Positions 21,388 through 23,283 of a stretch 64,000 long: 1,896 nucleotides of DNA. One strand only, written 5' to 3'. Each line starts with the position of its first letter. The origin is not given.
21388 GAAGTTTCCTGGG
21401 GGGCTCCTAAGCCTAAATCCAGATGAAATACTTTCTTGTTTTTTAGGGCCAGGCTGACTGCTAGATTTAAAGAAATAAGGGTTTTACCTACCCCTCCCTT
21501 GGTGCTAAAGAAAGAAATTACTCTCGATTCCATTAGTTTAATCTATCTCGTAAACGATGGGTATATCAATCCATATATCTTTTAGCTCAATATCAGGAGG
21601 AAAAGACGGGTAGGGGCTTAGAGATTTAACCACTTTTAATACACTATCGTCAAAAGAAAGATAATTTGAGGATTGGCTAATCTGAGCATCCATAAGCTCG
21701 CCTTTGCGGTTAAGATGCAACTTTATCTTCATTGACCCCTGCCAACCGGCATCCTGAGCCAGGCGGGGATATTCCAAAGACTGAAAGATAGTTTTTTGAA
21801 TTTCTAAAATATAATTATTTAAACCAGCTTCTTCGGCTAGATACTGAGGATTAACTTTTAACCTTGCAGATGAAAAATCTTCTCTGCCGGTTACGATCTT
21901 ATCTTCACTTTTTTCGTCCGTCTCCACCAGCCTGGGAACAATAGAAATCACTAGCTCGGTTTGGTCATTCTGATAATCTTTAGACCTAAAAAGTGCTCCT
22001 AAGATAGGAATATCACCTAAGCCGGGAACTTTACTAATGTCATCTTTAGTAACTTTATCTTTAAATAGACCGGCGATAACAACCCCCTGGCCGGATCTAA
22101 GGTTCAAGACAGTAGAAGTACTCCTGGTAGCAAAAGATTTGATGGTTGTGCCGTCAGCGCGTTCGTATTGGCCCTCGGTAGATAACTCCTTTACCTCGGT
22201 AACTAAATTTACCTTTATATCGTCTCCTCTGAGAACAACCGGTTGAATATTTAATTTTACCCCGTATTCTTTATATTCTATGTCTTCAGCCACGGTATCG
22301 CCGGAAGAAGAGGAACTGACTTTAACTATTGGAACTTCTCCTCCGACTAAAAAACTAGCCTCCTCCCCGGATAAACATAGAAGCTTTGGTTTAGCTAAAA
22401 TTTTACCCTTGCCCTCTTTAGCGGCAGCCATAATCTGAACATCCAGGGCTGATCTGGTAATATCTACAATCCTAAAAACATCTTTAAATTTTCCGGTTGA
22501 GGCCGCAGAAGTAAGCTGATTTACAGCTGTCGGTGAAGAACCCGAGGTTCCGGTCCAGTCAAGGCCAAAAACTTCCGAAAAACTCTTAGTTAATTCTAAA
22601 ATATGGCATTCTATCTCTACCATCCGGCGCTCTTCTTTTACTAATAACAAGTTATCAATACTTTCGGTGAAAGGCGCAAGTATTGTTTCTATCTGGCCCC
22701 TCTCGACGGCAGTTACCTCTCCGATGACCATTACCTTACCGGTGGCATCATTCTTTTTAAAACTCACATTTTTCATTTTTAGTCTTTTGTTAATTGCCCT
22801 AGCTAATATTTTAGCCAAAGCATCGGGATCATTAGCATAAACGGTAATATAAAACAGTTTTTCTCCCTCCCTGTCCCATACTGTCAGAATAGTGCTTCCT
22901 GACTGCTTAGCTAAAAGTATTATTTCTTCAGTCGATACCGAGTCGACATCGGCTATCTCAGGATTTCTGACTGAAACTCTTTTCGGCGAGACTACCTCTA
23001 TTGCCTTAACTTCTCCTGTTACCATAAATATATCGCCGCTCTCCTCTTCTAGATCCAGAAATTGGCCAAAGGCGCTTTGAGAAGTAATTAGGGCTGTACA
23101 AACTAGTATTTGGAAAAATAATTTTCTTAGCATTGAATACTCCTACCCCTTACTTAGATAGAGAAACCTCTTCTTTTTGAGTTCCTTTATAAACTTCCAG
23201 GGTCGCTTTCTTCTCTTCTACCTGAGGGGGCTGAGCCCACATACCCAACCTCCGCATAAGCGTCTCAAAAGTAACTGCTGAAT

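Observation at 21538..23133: Pilus secretin with a C-terminal TonB_C-like domain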

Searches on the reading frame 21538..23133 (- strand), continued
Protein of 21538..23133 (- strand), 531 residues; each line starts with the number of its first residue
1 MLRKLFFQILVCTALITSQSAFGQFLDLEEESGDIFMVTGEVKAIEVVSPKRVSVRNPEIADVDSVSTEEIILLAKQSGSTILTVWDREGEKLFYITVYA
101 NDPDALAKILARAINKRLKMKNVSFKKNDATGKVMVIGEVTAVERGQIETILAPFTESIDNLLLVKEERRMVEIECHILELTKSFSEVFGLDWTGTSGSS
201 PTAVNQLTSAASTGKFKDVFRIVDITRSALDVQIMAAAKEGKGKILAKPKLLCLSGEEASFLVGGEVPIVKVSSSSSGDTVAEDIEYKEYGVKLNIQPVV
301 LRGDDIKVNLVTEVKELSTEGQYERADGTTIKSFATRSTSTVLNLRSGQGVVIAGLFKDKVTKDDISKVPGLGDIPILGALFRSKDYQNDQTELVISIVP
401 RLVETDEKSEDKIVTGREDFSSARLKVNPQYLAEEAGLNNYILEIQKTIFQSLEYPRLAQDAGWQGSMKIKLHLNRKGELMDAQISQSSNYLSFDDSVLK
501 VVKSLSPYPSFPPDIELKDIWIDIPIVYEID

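Call 76: search_protein_families(library=pfam, proteins=[P0172, P0217, P0200, P0137, P0128, P0122, P0163, P0257, P0233, P0230], max_evalue=0.001)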
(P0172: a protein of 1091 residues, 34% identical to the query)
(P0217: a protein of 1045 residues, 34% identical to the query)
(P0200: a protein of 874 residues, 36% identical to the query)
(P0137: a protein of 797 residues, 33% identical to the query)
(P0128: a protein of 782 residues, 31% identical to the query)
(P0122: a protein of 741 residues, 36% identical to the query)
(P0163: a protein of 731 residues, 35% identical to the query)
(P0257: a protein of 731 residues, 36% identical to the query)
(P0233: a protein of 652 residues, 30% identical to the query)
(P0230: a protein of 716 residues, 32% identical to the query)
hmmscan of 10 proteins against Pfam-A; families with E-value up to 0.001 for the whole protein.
P0172 (1091 aa): 4 families
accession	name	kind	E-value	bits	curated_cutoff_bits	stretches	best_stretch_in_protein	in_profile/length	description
PF00263.26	Secretin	-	5.8e-42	143.6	27.5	1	273-429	2-168/169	Bacterial type II and III secretion system protein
PF03544.19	TonB_C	-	1.6e-22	80.2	24.6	2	533-597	15-78/79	Gram-negative bacterial TonB protein C-terminal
PF13629.12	T2SS-T3SS_pil_N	-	3.4e-19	68.7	23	1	65-130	3-71/72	Pilus formation protein N terminal region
PF13103.11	TonB_2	-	4.4e-17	62.4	22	2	510-588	3-79/85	TonB C terminal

P0217 (1045 aa): 4 families
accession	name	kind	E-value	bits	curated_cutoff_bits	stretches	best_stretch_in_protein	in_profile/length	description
PF00263.26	Secretin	-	3.5e-43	147.6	27.5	1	308-464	2-168/169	Bacterial type II and III secretion system protein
PF13629.12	T2SS-T3SS_pil_N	-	7e-18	64.5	23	1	99-163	4-69/72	Pilus formation protein N terminal region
PF03544.19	TonB_C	-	1.6e-17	64.1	24.6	2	677-743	13-78/79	Gram-negative bacterial TonB protein C-terminal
PF13103.11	TonB_2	-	9.3e-16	58.2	22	2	655-738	2-83/85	TonB C terminal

P0200 (874 aa): 3 families
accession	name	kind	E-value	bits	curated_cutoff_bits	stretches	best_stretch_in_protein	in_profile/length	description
PF00263.26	Secretin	-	9.8e-37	126.6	27.5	1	247-423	1-168/169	Bacterial type II and III secretion system protein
PF03544.19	TonB_C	-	4.8e-13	49.8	24.6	1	796-873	3-79/79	Gram-negative bacterial TonB protein C-terminal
PF13629.12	T2SS-T3SS_pil_N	-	2.8e-12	46.6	23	1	49-112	5-71/72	Pilus formation protein N terminal region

P0137 (797 aa): 4 families
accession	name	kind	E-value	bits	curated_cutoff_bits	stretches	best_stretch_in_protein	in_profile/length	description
PF00263.26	Secretin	-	1.2e-44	152.3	27.5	1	249-412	2-169/169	Bacterial type II and III secretion system protein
PF03544.19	TonB_C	-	2.7e-33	114.7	24.6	2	717-794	3-79/79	Gram-negative bacterial TonB protein C-terminal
PF13103.11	TonB_2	-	4.2e-11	43.2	22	1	704-787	3-84/85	TonB C terminal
PF13629.12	T2SS-T3SS_pil_N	-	3.4e-10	39.9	23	1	60-107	20-67/72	Pilus formation protein N terminal region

P0128 (782 aa): 4 families
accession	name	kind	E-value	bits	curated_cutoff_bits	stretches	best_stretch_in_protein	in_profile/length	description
PF00263.26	Secretin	-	3.3e-41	141.1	27.5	1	288-447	3-168/169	Bacterial type II and III secretion system protein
PF03544.19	TonB_C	-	2.1e-32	111.8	24.6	2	585-660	3-77/79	Gram-negative bacterial TonB protein C-terminal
PF13103.11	TonB_2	-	1.2e-11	44.9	22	2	690-771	3-82/85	TonB C terminal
PF13629.12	T2SS-T3SS_pil_N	-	5.6e-10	39.2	23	1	99-148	20-69/72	Pilus formation protein N terminal region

P0122 (741 aa): 4 families
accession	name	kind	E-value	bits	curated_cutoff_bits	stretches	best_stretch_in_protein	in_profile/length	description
PF00263.26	Secretin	-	1.3e-43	148.9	27.5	1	298-459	1-169/169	Bacterial type II and III secretion system protein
PF03544.19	TonB_C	-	5.7e-36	123.3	24.6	2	660-737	3-79/79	Gram-negative bacterial TonB protein C-terminal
PF13629.12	T2SS-T3SS_pil_N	-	1.3e-12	47.7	23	1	104-167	5-71/72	Pilus formation protein N terminal region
PF13103.11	TonB_2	-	3.1e-11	43.7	22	1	648-730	4-84/85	TonB C terminal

P0163 (731 aa): 4 families
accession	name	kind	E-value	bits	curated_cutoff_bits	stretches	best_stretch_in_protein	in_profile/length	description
PF00263.26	Secretin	-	3.4e-41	141.1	27.5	1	279-439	1-168/169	Bacterial type II and III secretion system protein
PF03544.19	TonB_C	-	2.6e-14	53.9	24.6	1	650-728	2-79/79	Gram-negative bacterial TonB protein C-terminal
PF13629.12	T2SS-T3SS_pil_N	-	3.5e-09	36.7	23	1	91-146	13-69/72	Pilus formation protein N terminal region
PF13103.11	TonB_2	-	2.9e-05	24.6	22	1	638-716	3-78/85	TonB C terminal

P0257 (731 aa): 4 families
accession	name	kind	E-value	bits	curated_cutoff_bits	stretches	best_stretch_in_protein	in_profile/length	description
PF00263.26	Secretin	-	2.3e-24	86.3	27.5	1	230-392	2-169/169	Bacterial type II and III secretion system protein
PF03544.19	TonB_C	-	1.5e-13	51.4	24.6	1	652-730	2-79/79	Gram-negative bacterial TonB protein C-terminal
PF13629.12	T2SS-T3SS_pil_N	-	3.7e-12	46.2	23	1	47-95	7-57/72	Pilus formation protein N terminal region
PF13103.11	TonB_2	-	2.3e-09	37.7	22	1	640-715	3-76/85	TonB C terminal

P0233 (652 aa): 4 families
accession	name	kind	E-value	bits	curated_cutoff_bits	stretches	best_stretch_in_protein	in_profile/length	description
PF00263.26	Secretin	-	2.7e-36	125.1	27.5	1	354-528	1-167/169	Bacterial type II and III secretion system protein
PF13629.12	T2SS-T3SS_pil_N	-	1.7e-15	56.9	23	1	145-209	4-71/72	Pilus formation protein N terminal region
PF03544.19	TonB_C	-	3.8e-13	50.1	24.6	1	575-651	3-78/79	Gram-negative bacterial TonB protein C-terminal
PF13103.11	TonB_2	-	6.4e-08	33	22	1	562-644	3-81/85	TonB C terminal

P0230 (716 aa): 4 families
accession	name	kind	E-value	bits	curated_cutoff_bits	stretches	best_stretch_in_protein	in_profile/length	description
PF00263.26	Secretin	-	8.7e-41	139.8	27.5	1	246-408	2-169/169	Bacterial type II and III secretion system protein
PF03544.19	TonB_C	-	3.6e-16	59.8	24.6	1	628-702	4-77/79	Gram-negative bacterial TonB protein C-terminal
PF13629.12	T2SS-T3SS_pil_N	-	3.5e-10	39.9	23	1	62-102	20-60/72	Pilus formation protein N terminal region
PF13103.11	TonB_2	-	6.8e-05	23.4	22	1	613-683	2-72/85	TonB C terminal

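Call 88: find_homologous_proteins(query=P0245, max_evalue=1e-10)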
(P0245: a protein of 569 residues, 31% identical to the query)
Query P0245 (569 aa): 163 proteins with E <= 1e-10 among 8000 candidates; the best 120 are listed.
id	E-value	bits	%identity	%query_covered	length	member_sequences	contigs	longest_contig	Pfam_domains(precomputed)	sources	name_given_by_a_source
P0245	0.0e+0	1184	100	100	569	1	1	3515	PF03544.20,PF13629.13,PF00263.27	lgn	-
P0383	7.5e-157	541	52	93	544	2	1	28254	PF21934.2,PF03544.20,PF13629.13,PF00263.27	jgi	jgi:pilus assembly protein CpaC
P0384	8.1e-155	535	53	93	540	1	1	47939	PF21934.2,PF03544.20,PF13629.13,PF13103.12,PF00263.27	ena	-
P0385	1.8e-154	533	53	93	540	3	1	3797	PF03544.20,PF13629.13,PF13103.12,PF00263.27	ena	-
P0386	3.0e-153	529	51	93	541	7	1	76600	PF03544.20,PF13629.13,PF13103.12,PF00263.27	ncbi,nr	ncbi:MAG: TonB family protein [Candidatus Omnitrophica bacterium]|nr:TonB family protein [Candidatus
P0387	2.0e-152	527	52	94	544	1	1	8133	PF03544.20,PF13629.13,PF13103.12,PF00263.27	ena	-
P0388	2.4e-152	526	52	92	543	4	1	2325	PF03544.20,PF13629.13,PF13103.12,PF00263.27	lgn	-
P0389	3.8e-152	526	55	70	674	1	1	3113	PF03544.20,PF13629.13,PF13103.12,PF00263.27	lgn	-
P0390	5.6e-150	519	50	92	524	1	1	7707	PF03544.20,PF13629.13,PF13103.12,PF00263.27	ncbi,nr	ncbi:MAG: TonB family protein [Candidatus Omnitrophica bacterium]|nr:TonB family protein [Candidatus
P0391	6.8e-150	518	51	92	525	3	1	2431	PF04972.23,PF03544.20,PF13629.13,PF00263.27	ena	-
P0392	1.0e-148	514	51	91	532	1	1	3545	PF03544.20,PF13629.13,PF13103.12,PF00263.27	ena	-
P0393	2.8e-148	513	50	92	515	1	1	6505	PF03544.20,PF13629.13,PF00263.27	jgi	-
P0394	5.2e-148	512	52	93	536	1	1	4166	PF03544.20,PF13629.13,PF00263.27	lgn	-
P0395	1.1e-147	511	50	95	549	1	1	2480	PF03544.20,PF13629.13,PF00263.27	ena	-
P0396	2.6e-147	510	48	94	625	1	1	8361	PF04972.23,PF03544.20,PF13629.13,PF13103.12,PF00263.27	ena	-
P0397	1.1e-146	508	51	92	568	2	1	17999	PF21934.2,PF03544.20,PF13629.13,PF13103.12,PF00263.27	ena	-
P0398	1.3e-146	507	51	92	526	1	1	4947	PF03544.20,PF13629.13,PF00263.27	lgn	-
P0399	2.3e-146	507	51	92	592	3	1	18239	PF03544.20,PF13629.13,PF13103.12,PF00263.27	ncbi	-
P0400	2.6e-146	507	45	92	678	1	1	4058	PF03544.20,PF13629.13,PF13103.12,PF00263.27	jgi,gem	-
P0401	5.9e-146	505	50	92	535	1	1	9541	PF04972.23,PF03544.20,PF13629.13,PF00263.27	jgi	-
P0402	1.3e-145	504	47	92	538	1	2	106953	PF03544.20,PF13629.13,PF13103.12,PF00263.27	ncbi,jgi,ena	-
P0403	3.2e-145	503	50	97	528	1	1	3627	PF03544.20,PF13629.13,PF13103.12,PF00263.27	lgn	-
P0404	4.3e-145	502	50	96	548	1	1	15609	PF21934.2,PF03544.20,PF13629.13,PF13103.12,PF00263.27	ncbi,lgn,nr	ncbi:MAG: TonB family protein [Candidatus Omnitrophota bacterium]|nr:TonB family protein [Candidatus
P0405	7.9e-145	502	50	93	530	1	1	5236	PF03544.20,PF13629.13,PF13103.12,PF00263.27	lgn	-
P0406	1.3e-144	501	49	94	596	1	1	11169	PF03544.20,PF13629.13,PF13103.12,PF00263.27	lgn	-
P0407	2.1e-144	500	48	93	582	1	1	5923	PF03544.20,PF13629.13,PF13103.12,PF00263.27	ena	-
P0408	2.6e-144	500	49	99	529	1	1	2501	PF03544.20,PF13629.13,PF00263.27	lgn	-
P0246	5.5e-144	499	49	93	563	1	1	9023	PF03544.20,PF13629.13,PF13103.12,PF00263.27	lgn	-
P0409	5.6e-144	499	47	100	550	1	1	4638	PF03544.20,PF13629.13,PF13103.12,PF00263.27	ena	-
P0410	7.9e-144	498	50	93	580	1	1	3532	PF21934.2,PF03544.20,PF13629.13,PF00263.27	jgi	-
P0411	1.5e-143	497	49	99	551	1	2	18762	PF03544.20,PF13629.13,PF00263.27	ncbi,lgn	-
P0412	2.0e-143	497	50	92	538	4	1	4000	PF04972.23,PF03544.20,PF13629.13,PF00263.27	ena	-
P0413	4.6e-143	496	43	93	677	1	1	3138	PF03544.20,PF13629.13,PF13103.12,PF00263.27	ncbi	-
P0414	7.5e-143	495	49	92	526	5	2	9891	PF04972.23,PF03544.20,PF13629.13,PF00263.27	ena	-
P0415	9.6e-143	495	48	93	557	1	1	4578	PF03544.20,PF13629.13,PF00263.27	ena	-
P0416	4.8e-142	492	49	93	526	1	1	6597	PF04972.23,PF03544.20,PF13629.13,PF00263.27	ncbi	-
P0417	8.2e-142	492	49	92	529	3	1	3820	PF03544.20,PF13629.13,PF00263.27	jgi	-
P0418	1.4e-141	491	49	92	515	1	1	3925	PF03544.20,PF13629.13,PF13103.12,PF00263.27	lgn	-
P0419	3.4e-141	490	48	94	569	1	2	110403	PF03544.20,PF13629.13,PF13103.12,PF00263.27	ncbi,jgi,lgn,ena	-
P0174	3.5e-141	490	42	94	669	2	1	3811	PF03544.20,PF13629.13,PF13103.12,PF00263.27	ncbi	-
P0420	7.5e-141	488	48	92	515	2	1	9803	PF03544.20,PF13629.13,PF13103.12,PF00263.27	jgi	-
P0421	1.0e-140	488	48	94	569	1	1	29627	PF03544.20,PF13629.13,PF13103.12,PF00263.27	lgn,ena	-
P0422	1.1e-140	488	47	93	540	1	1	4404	PF03544.20,PF13629.13,PF13103.12,PF00263.27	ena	-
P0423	8.8e-140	485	48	95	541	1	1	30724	PF03544.20,PF13629.13,PF13103.12,PF00263.27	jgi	-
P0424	1.3e-139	484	48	92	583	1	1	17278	PF03544.20,PF13629.13,PF00263.27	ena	-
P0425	1.5e-139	484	49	99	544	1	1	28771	PF03544.20,PF13629.13,PF13103.12,PF00263.27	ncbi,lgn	-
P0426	1.5e-139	484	48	94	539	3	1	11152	PF03544.20,PF13629.13,PF13103.12,PF00263.27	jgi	-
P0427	1.8e-139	484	49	96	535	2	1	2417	PF21934.2,PF03544.20,PF13629.13,PF13103.12,PF00263.27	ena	-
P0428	3.7e-139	483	50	89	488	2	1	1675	PF03544.20,PF13629.13,PF00263.27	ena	-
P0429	4.5e-139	483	48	93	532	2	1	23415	PF03544.20,PF13629.13,PF00263.27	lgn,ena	-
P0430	1.1e-137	478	48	92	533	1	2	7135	PF03544.20,PF13629.13,PF00263.27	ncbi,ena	-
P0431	8.6e-137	475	49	92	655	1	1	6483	PF04972.23,PF03544.20,PF13629.13,PF13103.12,PF00263.27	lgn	-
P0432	9.4e-137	475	49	92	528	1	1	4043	PF03544.20,PF13629.13,PF00263.27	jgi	-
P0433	1.1e-136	475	48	92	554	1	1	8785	PF03544.20,PF13629.13,PF13103.12,PF00263.27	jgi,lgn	jgi:pilus assembly protein CpaC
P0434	1.9e-136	474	47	97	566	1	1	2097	PF03544.20,PF13629.13,PF13103.12,PF00263.27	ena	-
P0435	3.0e-136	473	46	95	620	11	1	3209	PF03544.20,PF13629.13,PF13103.12,PF00263.27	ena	-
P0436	8.6e-136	472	48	93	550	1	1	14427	PF03544.20,PF13629.13,PF00263.27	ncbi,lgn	-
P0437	1.0e-135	472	47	96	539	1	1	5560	PF04972.23,PF03544.20,PF21937.2,PF13629.13,PF13103.12,PF00263.27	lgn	-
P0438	1.2e-135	471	46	95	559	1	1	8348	PF21934.2,PF03544.20,PF13629.13,PF13103.12,PF00263.27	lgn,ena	-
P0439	2.2e-135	470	48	93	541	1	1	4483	PF03544.20,PF13629.13,PF00263.27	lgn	-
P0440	2.8e-135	470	49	89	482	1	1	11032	PF03544.20,PF13629.13,PF13103.12,PF00263.27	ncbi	-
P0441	8.4e-135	469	48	91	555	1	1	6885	PF03544.20,PF13629.13,PF13103.12,PF00263.27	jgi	jgi:pilus assembly protein CpaC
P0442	9.6e-135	468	48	91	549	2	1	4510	PF03544.20,PF13629.13,PF00263.27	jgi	-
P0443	2.5e-134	467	48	93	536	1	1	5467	PF03544.20,PF13629.13,PF13103.12,PF00263.27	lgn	-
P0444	8.5e-134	465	42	92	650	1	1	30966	PF21934.2,PF03544.20,PF13629.13,PF13103.12,PF00263.27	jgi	jgi:pilus assembly protein CpaC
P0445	1.4e-133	465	46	94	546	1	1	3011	PF03544.20,PF13629.13,PF13103.12,PF00263.27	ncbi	-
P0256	2.1e-133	464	46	92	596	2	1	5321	PF03544.20,PF13629.13,PF13103.12,PF00263.27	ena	-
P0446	3.2e-133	463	47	92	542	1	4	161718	PF03544.20,PF13629.13,PF13103.12,PF00263.27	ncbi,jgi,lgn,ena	-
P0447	7.6e-133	462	46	95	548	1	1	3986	PF03544.20,PF13629.13,PF13103.12,PF00263.27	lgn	-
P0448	8.5e-133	462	45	95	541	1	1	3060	PF03544.20,PF13629.13,PF00263.27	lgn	-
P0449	9.4e-133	462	47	92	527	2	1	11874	PF03544.20,PF13629.13,PF00263.27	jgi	jgi:pilus assembly protein CpaC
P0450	8.0e-132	459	46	92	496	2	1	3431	PF03544.20,PF13629.13,PF13103.12,PF00263.27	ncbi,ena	-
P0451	9.8e-132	458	49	91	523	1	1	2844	PF21934.2,PF03544.20,PF13629.13,PF00263.27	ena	-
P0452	1.8e-131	458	47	92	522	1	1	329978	PF03544.20,PF13629.13,PF00263.27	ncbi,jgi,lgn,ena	-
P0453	3.7e-131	457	49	93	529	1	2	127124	PF03544.20,PF13629.13,PF13103.12,PF00263.27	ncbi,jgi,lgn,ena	-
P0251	1.1e-130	455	47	93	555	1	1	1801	PF03544.20,PF13629.13,PF13103.12,PF00263.27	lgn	-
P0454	1.9e-130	454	47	93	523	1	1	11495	PF03544.20,PF13629.13,PF13103.12,PF00263.27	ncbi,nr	ncbi:MAG: TonB family protein [Candidatus Omnitrophica bacterium]|nr:TonB family protein [Candidatus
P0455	2.6e-130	454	46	92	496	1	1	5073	PF03544.20,PF13629.13,PF13103.12,PF00263.27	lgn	-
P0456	2.6e-129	450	46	94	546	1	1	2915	PF03544.20,PF13629.13,PF13103.12,PF00263.27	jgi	jgi:pilus assembly protein CpaC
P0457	2.8e-129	450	46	92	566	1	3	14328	PF03544.20,PF13629.13,PF13103.12,PF00263.27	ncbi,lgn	-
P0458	3.1e-129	450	45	92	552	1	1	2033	PF03544.20,PF13629.13,PF00263.27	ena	-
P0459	2.1e-128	447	46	93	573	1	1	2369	PF04972.23,PF03544.20,PF13629.13,PF00263.27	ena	-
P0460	3.3e-128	447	45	98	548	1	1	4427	PF03544.20,PF13629.13,PF00263.27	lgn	-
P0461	9.0e-128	445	45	92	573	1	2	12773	PF04972.23,PF03544.20,PF13629.13,PF13103.12,PF00263.27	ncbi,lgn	-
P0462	1.5e-127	445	45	96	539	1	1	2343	PF03544.20,PF13629.13,PF00263.27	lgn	-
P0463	2.0e-127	444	47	92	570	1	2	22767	PF03544.20,PF13629.13,PF00263.27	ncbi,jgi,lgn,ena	-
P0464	4.0e-127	443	46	93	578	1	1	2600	PF03544.20,PF13629.13,PF00263.27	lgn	-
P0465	1.0e-126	442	44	95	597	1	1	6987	PF03544.20,PF13629.13,PF13103.12,PF00263.27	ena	-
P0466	1.1e-126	442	46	98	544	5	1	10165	PF03544.20,PF13629.13,PF00263.27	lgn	-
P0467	1.8e-126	441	45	93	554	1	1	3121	PF03544.20,PF13629.13,PF13103.12,PF00263.27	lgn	-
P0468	1.8e-126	441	45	93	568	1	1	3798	PF04972.23,PF03544.20,PF13629.13,PF13103.12,PF00263.27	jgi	jgi:pilus assembly protein CpaC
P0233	2.7e-126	440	44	95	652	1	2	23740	PF03544.20,PF13629.13,PF13103.12,PF00263.27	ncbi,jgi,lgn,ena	-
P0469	1.1e-125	439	42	99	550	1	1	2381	PF03544.20,PF13629.13,PF13103.12,PF00263.27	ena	-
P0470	1.2e-125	438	44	92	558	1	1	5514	PF03544.20,PF13629.13,PF13103.12,PF00263.27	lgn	-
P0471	3.9e-125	437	44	99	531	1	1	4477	PF03544.20,PF13629.13,PF00263.27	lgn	-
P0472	2.9e-124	434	46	92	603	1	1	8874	PF03544.20,PF13629.13,PF13103.12,PF00263.27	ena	-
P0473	5.1e-124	433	46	93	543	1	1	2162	PF03544.20,PF13629.13,PF13103.12,PF00263.27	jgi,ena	-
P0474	1.0e-122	429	44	93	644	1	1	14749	PF03544.20,PF13629.13,PF13103.12,PF00263.27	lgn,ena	-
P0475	1.9e-121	424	44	92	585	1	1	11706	PF03544.20,PF13629.13,PF13103.12,PF00263.27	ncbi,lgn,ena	-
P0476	1.1e-120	422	43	98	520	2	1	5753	PF03544.20,PF13629.13,PF00263.27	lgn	-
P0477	2.7e-120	421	43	92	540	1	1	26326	PF03544.20,PF13629.13,PF00263.27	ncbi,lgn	-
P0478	3.2e-120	420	45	92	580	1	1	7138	PF03544.20,PF13629.13,PF13103.12,PF00263.27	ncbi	-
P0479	5.1e-120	420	43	97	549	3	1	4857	PF03544.20,PF13629.13,PF00263.27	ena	-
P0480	2.0e-117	411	43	100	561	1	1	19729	PF03544.20,PF13629.13,PF13103.12,PF00263.27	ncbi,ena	-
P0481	4.3e-115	404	45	92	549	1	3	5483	PF21934.2,PF03544.20,PF13629.13,PF00263.27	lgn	-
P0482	5.1e-115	403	43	99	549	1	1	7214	PF03544.20,PF13629.13,PF13103.12,PF00263.27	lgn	-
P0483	1.3e-114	402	43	92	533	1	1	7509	PF03544.20,PF13629.13,PF00263.27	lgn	-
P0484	4.4e-114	400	43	93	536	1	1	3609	PF03544.20,PF13629.13,PF00263.27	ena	-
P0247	8.8e-114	399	43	94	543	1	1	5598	PF03544.20,PF13629.13,PF00263.27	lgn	-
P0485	3.1e-112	394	44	92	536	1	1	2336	PF03544.20,PF13629.13,PF13103.12,PF00263.27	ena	-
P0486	4.5e-112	394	42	93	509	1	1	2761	PF03544.20,PF13629.13,PF00263.27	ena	-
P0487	4.8e-112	393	45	93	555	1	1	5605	PF04972.23,PF03544.20,PF13629.13,PF13103.12,PF00263.27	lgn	-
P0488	3.0e-109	384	42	97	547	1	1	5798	PF03544.20,PF13629.13,PF00263.27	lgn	-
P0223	4.7e-109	384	43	92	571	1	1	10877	PF03544.20,PF13629.13,PF13103.12,PF00263.27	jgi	jgi:pilus assembly protein CpaC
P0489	2.2e-107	378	42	94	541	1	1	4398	PF21934.2,PF03544.20,PF13629.13,PF13103.12,PF00263.27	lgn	-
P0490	4.2e-103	364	42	93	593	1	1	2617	PF21934.2,PF03544.20,PF13629.13,PF00263.27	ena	-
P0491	1.1e-102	363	41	95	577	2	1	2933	PF03544.20,PF13629.13,PF13103.12,PF00263.27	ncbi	-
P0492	6.9e-102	360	42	92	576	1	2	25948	PF03544.20,PF13629.13,PF00263.27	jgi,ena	-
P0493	6.3e-101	357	50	71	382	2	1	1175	PF03544.20,PF00263.27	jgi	jgi:TonB family protein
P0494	1.6e-100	355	42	95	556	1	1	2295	PF03544.20,PF13629.13,PF00263.27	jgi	jgi:pilus assembly protein CpaC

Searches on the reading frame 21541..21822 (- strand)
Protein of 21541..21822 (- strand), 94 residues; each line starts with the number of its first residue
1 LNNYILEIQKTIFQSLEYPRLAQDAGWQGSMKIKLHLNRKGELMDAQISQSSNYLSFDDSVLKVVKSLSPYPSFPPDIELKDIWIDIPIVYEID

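Call 29: find_related_loci(query=window:21541-21822:-, collection=genome_contigs, flank=5000)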
Query seq(94 aa) (94 aa) in genome_contigs; peptide patterns used: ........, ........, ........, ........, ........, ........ (x = any residue, [..] = any of these).
468 stretches matched a pattern; 1 encode a relative of the query (tblastn E <= 1e-3); 1 distinct loci.
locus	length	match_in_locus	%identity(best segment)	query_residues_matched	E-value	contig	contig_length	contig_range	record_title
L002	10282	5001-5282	94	1-94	8e-60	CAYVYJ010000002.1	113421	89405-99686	MAG TPA_asm: uncultured Planctomycetia bacterium isolate SRP167671_co1_67 genome assembly, contig: NODE_128_length_11342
